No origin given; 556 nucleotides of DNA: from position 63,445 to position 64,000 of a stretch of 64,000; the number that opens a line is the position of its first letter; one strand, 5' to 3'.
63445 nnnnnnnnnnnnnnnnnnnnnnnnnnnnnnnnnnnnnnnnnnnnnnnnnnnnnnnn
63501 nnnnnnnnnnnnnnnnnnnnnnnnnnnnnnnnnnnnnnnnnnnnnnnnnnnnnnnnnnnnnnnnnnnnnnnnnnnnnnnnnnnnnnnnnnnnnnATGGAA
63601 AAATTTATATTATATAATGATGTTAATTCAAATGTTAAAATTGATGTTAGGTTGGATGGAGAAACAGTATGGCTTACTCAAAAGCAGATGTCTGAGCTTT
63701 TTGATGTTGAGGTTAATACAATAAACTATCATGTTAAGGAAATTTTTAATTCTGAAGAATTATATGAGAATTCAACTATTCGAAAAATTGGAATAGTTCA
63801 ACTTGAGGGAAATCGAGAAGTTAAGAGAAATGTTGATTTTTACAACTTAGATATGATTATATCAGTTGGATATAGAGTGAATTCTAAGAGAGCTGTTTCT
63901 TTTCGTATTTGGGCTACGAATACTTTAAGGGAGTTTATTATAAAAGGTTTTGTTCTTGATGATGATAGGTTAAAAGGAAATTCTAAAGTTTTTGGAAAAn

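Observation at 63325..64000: tRNA-Met(CAU) 3' fragment + exact tandem 11-mers + RhuM gene: right-hand window edge looks like the attR end of an integrated element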

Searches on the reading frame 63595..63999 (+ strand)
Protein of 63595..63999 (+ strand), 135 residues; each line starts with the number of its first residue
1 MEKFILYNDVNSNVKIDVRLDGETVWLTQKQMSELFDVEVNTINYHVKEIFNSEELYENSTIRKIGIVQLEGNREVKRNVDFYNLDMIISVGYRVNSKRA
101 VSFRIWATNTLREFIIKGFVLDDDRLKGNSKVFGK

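Call 7: search_protein_families(library=pfam, proteins=[window:63595-63999:+], max_evalue=0.01)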
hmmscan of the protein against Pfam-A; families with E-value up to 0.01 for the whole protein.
window:63595-63999:+ (135 aa): 1 family
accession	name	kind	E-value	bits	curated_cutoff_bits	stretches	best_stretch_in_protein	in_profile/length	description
PF13310.11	Virulence_RhuM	-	4.9e-30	105.1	33.7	1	60-129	1-70/252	Virulence protein RhuM family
